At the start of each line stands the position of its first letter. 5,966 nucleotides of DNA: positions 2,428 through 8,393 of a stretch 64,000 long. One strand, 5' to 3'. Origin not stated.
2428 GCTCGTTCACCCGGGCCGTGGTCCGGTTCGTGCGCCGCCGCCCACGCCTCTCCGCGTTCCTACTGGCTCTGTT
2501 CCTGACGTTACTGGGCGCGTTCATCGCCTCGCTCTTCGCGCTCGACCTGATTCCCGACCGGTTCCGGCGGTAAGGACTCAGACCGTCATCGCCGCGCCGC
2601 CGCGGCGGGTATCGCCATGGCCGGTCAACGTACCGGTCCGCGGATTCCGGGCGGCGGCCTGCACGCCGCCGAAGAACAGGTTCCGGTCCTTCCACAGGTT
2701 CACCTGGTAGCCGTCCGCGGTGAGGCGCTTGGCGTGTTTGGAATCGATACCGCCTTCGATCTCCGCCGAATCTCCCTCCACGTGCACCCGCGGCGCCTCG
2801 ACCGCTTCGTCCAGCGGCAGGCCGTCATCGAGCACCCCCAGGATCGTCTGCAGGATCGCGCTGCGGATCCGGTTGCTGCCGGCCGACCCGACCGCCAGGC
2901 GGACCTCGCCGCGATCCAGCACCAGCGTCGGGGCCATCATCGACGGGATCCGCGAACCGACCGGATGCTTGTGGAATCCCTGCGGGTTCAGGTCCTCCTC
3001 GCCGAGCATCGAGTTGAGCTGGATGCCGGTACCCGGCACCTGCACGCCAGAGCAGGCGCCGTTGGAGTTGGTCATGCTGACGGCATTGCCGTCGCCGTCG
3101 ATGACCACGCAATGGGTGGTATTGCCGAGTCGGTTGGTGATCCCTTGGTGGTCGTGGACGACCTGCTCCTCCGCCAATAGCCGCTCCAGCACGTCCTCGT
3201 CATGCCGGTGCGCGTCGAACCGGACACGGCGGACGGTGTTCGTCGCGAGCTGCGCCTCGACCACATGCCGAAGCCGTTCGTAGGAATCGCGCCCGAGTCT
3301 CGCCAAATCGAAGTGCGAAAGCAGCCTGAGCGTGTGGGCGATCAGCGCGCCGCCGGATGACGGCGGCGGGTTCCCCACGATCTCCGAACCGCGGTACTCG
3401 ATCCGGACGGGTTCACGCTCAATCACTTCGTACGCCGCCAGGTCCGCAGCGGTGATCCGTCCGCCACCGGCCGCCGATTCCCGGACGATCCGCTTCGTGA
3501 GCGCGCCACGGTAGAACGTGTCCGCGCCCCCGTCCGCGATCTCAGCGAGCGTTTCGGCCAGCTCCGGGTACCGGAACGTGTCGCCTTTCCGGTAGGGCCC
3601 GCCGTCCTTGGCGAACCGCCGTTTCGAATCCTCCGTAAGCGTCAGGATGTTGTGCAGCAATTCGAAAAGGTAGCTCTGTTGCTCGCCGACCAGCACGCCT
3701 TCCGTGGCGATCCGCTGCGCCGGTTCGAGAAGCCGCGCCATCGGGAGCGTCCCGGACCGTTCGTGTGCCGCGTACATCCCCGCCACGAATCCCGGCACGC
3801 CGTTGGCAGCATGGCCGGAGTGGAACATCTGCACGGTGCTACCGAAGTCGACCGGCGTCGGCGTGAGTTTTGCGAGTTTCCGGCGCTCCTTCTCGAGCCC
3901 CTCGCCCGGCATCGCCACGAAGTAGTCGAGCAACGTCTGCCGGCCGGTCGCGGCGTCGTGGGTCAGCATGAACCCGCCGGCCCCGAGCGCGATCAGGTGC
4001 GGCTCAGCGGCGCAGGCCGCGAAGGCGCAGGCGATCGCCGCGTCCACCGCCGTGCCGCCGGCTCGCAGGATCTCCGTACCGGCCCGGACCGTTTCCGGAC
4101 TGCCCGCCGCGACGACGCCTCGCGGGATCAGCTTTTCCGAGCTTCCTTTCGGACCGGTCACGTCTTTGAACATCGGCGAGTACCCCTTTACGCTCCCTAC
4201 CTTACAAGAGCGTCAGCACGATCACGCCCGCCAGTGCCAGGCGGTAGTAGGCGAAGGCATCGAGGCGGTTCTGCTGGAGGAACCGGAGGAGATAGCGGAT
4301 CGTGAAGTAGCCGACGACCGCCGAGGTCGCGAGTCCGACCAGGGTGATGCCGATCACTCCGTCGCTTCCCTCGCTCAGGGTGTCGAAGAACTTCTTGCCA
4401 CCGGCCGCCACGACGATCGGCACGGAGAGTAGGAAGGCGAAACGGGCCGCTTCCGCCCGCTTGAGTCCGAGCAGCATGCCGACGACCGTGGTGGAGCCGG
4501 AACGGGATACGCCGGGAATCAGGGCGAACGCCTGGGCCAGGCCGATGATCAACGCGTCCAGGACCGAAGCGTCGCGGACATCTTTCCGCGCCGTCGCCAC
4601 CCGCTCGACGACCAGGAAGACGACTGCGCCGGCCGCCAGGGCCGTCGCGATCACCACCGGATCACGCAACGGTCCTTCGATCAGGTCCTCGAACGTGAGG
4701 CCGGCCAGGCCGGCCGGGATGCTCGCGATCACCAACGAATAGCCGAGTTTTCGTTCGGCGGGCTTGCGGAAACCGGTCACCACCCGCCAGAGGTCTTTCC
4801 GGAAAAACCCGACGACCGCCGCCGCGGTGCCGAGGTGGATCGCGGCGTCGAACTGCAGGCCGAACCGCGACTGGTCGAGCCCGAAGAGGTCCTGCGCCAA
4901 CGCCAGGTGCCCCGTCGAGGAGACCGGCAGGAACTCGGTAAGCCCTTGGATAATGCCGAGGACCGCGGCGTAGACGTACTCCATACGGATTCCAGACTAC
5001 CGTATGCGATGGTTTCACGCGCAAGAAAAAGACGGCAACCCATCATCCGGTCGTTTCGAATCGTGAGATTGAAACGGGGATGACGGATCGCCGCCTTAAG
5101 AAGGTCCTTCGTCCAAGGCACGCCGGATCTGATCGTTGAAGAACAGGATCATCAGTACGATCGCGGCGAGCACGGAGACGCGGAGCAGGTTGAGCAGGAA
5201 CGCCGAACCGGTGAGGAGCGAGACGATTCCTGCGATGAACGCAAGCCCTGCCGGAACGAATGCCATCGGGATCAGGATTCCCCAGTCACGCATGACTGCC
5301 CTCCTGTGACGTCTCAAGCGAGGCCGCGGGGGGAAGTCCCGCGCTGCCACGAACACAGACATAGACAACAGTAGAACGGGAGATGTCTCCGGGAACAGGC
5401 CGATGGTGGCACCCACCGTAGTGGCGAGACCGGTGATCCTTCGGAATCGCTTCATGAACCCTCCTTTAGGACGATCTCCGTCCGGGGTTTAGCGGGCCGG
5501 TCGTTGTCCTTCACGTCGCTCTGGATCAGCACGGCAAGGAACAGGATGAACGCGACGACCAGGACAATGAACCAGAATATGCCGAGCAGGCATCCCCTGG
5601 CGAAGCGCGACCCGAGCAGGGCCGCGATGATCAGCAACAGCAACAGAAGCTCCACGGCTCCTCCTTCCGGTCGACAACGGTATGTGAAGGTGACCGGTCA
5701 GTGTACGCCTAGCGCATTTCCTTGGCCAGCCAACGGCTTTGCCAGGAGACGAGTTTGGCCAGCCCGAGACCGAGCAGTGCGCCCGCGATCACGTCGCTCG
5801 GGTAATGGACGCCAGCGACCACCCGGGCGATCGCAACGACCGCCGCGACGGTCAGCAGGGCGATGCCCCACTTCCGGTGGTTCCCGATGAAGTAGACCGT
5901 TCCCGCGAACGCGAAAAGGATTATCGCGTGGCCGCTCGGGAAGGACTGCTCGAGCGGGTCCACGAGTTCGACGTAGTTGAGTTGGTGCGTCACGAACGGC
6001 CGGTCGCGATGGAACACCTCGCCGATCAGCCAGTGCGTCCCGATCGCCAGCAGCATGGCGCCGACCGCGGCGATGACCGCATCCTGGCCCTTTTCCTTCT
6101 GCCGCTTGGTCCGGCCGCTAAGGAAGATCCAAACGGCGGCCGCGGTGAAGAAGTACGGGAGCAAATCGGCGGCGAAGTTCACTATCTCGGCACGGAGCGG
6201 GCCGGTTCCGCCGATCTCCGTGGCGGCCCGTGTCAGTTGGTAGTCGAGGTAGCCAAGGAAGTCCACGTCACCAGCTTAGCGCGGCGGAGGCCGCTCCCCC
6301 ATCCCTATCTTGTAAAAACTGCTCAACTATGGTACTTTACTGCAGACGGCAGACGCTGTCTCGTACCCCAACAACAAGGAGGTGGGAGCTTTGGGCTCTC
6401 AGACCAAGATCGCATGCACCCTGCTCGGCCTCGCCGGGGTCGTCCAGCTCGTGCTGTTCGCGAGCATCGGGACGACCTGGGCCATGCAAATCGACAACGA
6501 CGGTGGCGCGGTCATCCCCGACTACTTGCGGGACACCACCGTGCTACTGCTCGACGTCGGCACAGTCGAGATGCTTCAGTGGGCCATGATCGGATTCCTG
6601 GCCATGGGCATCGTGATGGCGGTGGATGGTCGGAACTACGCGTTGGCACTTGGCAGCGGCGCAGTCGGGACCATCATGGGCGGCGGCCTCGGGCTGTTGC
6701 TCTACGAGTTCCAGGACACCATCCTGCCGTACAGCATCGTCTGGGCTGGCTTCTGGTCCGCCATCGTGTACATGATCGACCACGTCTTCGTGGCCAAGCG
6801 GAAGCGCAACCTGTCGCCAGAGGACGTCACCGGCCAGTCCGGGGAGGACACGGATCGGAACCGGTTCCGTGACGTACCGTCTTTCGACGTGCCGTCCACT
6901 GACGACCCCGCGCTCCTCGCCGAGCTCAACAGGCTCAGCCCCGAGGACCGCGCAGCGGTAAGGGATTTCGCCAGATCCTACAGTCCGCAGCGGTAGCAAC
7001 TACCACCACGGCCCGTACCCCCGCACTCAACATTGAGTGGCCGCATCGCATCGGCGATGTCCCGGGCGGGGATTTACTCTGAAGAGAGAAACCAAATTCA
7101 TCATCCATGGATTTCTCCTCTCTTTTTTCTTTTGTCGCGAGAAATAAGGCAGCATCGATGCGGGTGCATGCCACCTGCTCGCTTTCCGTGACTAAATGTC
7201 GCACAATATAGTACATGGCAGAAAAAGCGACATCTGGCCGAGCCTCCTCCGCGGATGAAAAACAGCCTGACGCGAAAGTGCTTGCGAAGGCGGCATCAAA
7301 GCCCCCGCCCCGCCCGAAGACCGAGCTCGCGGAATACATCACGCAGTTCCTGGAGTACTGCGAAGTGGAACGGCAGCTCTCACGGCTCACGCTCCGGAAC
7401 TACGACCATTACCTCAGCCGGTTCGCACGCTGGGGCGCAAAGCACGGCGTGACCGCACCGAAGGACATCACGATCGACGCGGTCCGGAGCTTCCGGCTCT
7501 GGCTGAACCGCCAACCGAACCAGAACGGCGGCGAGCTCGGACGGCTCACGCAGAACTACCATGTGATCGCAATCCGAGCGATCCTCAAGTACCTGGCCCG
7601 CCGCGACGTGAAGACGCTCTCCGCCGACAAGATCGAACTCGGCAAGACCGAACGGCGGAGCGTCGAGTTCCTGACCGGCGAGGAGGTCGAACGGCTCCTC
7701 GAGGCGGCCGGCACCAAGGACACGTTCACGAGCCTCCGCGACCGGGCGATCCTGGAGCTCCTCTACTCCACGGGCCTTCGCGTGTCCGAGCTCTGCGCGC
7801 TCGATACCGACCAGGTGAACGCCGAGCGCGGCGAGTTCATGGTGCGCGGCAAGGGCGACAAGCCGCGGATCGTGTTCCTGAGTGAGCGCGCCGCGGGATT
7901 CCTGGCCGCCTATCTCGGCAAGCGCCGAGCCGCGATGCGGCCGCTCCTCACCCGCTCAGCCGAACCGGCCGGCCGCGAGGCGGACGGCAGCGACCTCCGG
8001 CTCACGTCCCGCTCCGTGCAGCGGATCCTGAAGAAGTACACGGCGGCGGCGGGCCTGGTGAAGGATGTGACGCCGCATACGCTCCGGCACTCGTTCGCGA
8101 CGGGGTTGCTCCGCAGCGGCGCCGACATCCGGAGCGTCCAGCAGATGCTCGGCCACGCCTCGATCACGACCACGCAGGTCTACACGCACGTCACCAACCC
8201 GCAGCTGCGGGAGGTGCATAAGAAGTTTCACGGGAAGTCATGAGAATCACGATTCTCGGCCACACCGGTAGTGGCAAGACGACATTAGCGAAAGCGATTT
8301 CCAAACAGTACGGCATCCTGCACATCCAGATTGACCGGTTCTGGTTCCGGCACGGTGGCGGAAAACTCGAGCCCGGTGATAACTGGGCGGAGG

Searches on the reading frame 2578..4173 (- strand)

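Call 67: search_protein_families(library=pfam, proteins=[window:2578-4173:-], max_evalue=0.00001)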
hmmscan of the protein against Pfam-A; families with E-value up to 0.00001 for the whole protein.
window:2578-4173:- (531 aa): 1 family
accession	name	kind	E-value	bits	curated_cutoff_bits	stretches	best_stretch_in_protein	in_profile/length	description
PF01019.26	G_glu_transpept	-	9.5e-107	358.4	27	1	34-526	2-512/512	Gamma-glutamyltranspeptidase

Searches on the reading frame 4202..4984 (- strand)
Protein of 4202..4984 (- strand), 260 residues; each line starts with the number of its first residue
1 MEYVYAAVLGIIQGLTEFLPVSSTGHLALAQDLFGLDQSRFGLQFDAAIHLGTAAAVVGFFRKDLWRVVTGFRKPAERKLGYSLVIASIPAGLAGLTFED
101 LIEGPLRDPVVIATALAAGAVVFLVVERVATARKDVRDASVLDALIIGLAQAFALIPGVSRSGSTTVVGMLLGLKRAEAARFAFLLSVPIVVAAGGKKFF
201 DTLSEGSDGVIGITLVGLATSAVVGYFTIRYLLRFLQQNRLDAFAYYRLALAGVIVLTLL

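Call 67: search_protein_families(library=pfam, proteins=[window:4202-4984:-], max_evalue=0.00001)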
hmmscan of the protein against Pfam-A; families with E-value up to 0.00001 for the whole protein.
window:4202-4984:- (260 aa): 1 family
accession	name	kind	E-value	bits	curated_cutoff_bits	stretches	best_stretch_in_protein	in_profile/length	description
PF02673.24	BacA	-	4.1e-80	269.6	33.4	1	6-253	1-256/257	Bacitracin resistance protein BacA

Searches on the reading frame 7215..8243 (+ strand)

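Call 10: search_protein_families(library=pfam, proteins=[window:7215-8243:+], max_evalue=0.01)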
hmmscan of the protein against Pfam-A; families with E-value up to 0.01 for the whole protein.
window:7215-8243:+ (342 aa): 5 families
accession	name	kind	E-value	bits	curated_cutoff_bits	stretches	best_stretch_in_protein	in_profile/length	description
PF00589.27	Phage_integrase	-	3.6e-44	151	27.1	1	152-327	2-169/172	Phage integrase family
PF02899.23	Phage_int_SAM_1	-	9.5e-10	39.1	22.3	1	42-130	1-82/83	Phage integrase, N-terminal SAM-like domain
PF13495.12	Phage_int_SAM_4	-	5.1e-06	27.3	27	1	43-133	3-84/85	Phage integrase, N-terminal SAM-like domain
PF13102.12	Phage_int_SAM_5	-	5.4e-05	23.9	22.3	1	40-131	4-86/98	Phage integrase SAM-like domain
PF11917.13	DUF3435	-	0.0054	16.2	25.8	0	259-323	169-235/418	Protein of unknown function (DUF3435)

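Call 65: search_protein_families(library=phrogs, proteins=[window:7215-8243:+], max_evalue=0.001)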
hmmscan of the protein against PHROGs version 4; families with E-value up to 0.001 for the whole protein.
window:7215-8243:+ (342 aa): 7 families
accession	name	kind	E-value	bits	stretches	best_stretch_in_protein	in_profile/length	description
phrog_1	-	integration and excision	5.3e-54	185.5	1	20-338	148-447/611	integrase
phrog_216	-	integration and excision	1.6e-42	146.7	1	144-339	47-237/301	integrase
phrog_7685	-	integration and excision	6.1e-13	49.9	1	266-338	165-235/240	integrase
phrog_7269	-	integration and excision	1.3e-10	42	1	267-332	12-75/89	integrase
phrog_23271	-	unknown function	5.5e-07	30.4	1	284-328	8-52/67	-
phrog_5127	-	integration and excision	8.6e-07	29.8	1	40-199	121-237/355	integrase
phrog_34557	-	integration and excision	0.00025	21.8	1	276-328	118-168/183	integrase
